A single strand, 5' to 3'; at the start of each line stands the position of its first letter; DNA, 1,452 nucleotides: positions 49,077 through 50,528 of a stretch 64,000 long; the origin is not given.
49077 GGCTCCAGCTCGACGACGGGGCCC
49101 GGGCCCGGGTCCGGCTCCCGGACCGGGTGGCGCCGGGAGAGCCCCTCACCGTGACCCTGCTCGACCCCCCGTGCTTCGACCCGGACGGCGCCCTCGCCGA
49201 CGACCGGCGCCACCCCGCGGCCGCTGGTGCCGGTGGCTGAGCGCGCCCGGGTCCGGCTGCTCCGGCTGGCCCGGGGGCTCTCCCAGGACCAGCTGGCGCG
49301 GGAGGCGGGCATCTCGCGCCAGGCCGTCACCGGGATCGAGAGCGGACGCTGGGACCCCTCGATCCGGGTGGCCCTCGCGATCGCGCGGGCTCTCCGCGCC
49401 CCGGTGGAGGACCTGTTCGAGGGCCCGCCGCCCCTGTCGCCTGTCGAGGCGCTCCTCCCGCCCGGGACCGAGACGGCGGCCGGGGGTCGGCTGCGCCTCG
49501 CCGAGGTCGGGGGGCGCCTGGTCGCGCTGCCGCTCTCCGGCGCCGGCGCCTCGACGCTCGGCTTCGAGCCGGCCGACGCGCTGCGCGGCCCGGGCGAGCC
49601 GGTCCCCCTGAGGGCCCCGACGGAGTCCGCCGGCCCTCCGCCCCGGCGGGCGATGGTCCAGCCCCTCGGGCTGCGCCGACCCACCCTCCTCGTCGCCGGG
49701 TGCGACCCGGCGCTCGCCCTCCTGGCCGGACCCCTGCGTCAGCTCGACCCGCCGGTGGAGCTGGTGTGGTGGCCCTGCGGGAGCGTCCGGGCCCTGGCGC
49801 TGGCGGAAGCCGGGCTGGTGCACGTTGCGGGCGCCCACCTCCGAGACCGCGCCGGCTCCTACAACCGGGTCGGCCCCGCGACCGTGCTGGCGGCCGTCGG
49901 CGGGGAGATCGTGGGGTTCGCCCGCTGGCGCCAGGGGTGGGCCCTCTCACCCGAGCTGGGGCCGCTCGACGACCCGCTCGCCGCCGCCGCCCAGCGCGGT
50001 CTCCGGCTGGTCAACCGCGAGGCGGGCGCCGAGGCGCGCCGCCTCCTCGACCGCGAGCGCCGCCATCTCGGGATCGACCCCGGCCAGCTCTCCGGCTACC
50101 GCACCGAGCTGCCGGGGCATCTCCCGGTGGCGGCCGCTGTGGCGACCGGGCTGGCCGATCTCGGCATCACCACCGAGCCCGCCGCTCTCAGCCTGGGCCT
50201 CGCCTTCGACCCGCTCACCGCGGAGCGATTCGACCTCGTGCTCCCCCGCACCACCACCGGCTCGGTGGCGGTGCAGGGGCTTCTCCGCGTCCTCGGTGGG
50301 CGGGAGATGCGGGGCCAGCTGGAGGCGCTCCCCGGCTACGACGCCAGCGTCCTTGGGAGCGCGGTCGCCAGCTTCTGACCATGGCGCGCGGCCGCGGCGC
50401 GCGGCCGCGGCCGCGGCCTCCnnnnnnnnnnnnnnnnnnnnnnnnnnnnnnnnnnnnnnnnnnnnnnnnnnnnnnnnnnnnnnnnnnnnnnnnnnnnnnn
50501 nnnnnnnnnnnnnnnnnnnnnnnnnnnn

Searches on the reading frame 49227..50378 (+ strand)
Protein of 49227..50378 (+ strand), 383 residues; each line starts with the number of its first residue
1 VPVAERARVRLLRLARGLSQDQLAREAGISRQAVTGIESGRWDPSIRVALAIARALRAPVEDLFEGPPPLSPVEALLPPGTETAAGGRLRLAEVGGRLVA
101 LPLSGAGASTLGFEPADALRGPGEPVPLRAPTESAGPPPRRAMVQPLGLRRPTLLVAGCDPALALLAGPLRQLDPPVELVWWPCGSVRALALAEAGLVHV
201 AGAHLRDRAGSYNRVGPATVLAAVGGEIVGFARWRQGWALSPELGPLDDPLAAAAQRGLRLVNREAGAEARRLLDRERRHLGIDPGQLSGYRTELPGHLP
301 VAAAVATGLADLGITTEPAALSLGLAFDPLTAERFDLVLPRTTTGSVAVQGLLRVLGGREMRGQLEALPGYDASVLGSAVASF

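Call 4: search_protein_families(library=pfam, proteins=[window:49227-50378:+])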
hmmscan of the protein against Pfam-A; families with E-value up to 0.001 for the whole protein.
window:49227-50378:+ (383 aa): 5 families
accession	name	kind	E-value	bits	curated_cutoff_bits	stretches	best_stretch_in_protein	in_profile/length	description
PF12727.12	PBP_like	-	9.3e-39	133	27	1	170-356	4-192/193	PBP superfamily domain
PF01381.28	HTH_3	-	1.1e-13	51.5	23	1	10-63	2-55/55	Helix-turn-helix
PF13560.12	HTH_31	-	2.9e-13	50.3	27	1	7-62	4-60/64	Helix-turn-helix domain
PF13443.12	HTH_26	-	1.1e-06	29.3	22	1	13-65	6-59/63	Cro/C1-type HTH DNA-binding domain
PF12844.13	HTH_19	-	3.4e-06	27.3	30.2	1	8-64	3-59/64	Helix-turn-helix domain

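Call 8: search_protein_families(library=ncbifam, proteins=[window:49227-50378:+], max_evalue=0.01)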
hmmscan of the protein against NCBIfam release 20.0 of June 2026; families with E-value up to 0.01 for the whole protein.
window:49227-50378:+ (383 aa): 11 families
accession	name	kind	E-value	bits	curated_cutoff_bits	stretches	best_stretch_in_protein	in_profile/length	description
NF011068.0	PRK14498.1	equivalog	8.2e-31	106.7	534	1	91-378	361-642/647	molybdopterin biosynthesis protein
NF006015.0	PRK08154.1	subfamily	6.8e-09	35.3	204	1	7-65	33-91/314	anaerobic benzoate catabolism transcriptional regulator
TIGR03070.1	couple_hipB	subfamily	3.7e-08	33.2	71.65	1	9-56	7-54/58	type II toxin-antitoxin system Y4mF family antitoxin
NF041951.1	phage_RstR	subfamily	1.7e-06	28.3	80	1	7-60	5-58/108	RstR family transcriptional repressor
NF010465.0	PRK13890.1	equivalog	4e-05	23.7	96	1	15-65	16-66/121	conjugal transfer protein TrbA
NF047948.1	male_kill_WMK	equivalog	0.00028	20.4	300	1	8-65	9-66/300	WO male-killing family protein Wmk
NF046032.1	TransRegSlrRBacil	equivalog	0.00099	19.2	250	1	9-65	6-63/149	HTH-type transcriptional regulator SlrR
NF003162.0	PRK04140.1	equivalog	0.001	18.2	263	1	9-60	131-182/317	transcriptional regulator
TIGR00270.2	TIGR00270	equivalog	0.0016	18.3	110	1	8-57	79-128/159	multiprotein bridging factor aMBF1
NF041493.1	MobT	equivalog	0.0026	16.6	600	1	13-56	5-48/383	MobT family relaxase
NF047542.1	telomere_Tap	equivalog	0.0028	16.4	600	1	4-57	20-70/695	telomere-associated protein Tap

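Call 18: find_related_loci(query=A1, collection=genome_contigs, flank=6000)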
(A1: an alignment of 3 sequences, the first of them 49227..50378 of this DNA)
Query A1 (383 aa) in genome_contigs; peptide patterns used: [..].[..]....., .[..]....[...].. (x = any residue, [..] = any of these).
225 stretches matched a pattern; 103 encode a relative of the query (tblastn E <= 1e-3); the best 80 are kept; 79 distinct loci.
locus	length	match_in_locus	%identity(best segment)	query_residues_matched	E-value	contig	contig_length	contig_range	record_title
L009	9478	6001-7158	49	7-378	4e-94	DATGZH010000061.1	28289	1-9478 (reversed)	MAG TPA_asm: Acidimicrobiales bacterium isolate SMAG_U10658 k141_1193955, whole genome shotgun sequence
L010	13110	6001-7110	65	7-381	6e-125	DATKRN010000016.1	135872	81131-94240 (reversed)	MAG TPA_asm: Verrucomicrobiia bacterium isolate SMAG_U14029 k141_1057504, whole genome shotgun sequence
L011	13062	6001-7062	54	8-377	1e-87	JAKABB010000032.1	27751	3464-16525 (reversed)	MAG: bacterium isolate WH2.bin132 NODE_2736_length_27751_cov_2.754416, whole genome shotgun sequence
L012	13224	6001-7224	44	7-383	3e-87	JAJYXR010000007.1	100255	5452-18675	MAG: Actinomycetes bacterium isolate FK3.bin57 NODE_319_length_100255_cov_2.863055, whole genome shotgun sequence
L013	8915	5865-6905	52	3-371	4e-85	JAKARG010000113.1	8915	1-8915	MAG: Actinomycetes bacterium isolate YF3.bin43 NODE_6330_length_8915_cov_1.716431, whole genome shotgun sequence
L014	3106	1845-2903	49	7-380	3e-73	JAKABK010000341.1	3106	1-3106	MAG: Actinomycetes bacterium isolate WH2.bin155 NODE_60973_length_3106_cov_1.443102, whole genome shotgun sequence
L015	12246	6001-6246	48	6-78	4e-14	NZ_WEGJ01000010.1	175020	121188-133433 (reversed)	Streptomyces smaragdinus strain RB5 SRB5_10, whole genome shotgun sequence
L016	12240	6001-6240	40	7-94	2e-10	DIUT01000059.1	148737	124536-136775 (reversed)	MAG TPA_asm: Geobacter sp. UBA6151 UBA6151_contig_10797, whole genome shotgun sequence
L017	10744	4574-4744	53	8-64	5e-10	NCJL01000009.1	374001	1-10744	MAG: Gallionellales bacterium 39-52-133 lw04302015_39_scaffold_66, whole genome shotgun sequence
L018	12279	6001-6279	38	8-103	3e-9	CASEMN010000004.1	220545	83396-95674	uncultured Oscillospiraceae bacterium isolate O76_L3_328328_idba_bin.61 genome assembly, contig: O76_L3_328328_idba_bin.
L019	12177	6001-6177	46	8-65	8e-9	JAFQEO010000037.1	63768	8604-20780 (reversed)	MAG: Peptococcaceae bacterium isolate RGIG1748 Goat_Cecum-3__c954369, whole genome shotgun sequence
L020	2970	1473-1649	47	8-66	1e-8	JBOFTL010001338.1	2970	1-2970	MAG: Microcoleus sp. isolate WFFMC_MAG_631 k139_78304_flag=1_multi=5.7958_len=2970, whole genome shotgun sequence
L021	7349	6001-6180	47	7-66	3e-8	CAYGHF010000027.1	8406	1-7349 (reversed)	MAG TPA_asm: uncultured Candidatus Saccharimonas sp. isolate ERP113451_co3_278 genome assembly, contig: NODE_7372_length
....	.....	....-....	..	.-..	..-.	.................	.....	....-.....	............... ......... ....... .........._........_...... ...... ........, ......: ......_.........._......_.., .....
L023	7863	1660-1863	40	8-75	4e-8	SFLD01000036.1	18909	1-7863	MAG: Clostridiales bacterium isolate W2P12.021 Contig933, whole genome shotgun sequence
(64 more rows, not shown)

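Call 21: find_related_loci(query=A1, collection=metagenome_contigs, flank=5000)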
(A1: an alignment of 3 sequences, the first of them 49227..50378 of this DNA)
Query A1 (383 aa) in metagenome_contigs; peptide patterns used: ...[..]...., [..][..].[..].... (x = any residue, [..] = any of these).
82 stretches matched a pattern; 3 encode a relative of the query (tblastn E <= 1e-3); 3 distinct loci.
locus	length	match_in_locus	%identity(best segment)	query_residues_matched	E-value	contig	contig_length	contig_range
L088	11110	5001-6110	65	7-381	2e-126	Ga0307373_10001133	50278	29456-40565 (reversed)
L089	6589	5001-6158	49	7-378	1e-95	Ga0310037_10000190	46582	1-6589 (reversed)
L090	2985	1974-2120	45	13-61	9e-8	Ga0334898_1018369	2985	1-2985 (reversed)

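Call 46: search_solved_structures(query=window:49227-50378:+, max_evalue=0.01)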
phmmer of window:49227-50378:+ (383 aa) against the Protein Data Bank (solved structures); distinct sequences matched with E-value up to 0.01: 11.
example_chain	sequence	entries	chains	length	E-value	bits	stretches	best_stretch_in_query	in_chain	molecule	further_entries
2xiu_A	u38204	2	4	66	4.4e-09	39.5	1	9-68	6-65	CYLR2 | CYLR2 SYNONYM CYTOLYSIN REPRESSOR 2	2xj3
1utx_A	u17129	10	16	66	4.4e-09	39.5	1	9-68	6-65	CYLR2 | cytolysin regulator 2 | PUTATIVE TRANSCRIPTION REGULATOR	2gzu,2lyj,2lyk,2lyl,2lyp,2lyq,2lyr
9k3w_A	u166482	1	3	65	3.7e-08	36.5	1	6-65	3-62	Transcriptional regulator, PbsX family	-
6jq1_A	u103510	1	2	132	7.9e-05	25.5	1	7-81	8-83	Transcriptional regulator, XRE family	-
1y7y_A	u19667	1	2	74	0.00025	23.9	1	7-64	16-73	C.AhdI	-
3vk0_A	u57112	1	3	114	0.00049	22.9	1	8-63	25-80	Transcriptional regulator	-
6rnx_A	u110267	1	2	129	0.001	21.9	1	7-81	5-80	HTH-type transcriptional regulator DdrOC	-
6rnz_A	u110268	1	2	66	0.0011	21.8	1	7-66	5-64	HTH-type transcriptional regulator DdrOC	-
6rmq_A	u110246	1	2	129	0.0012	21.6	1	7-81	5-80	HTH-type transcriptional regulator DdrOC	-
1sq8_A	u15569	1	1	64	0.0016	21.3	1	5-66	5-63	dh434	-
1y9q_A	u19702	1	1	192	0.0049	19.6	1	9-78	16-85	transcriptional regulator, HTH_3 family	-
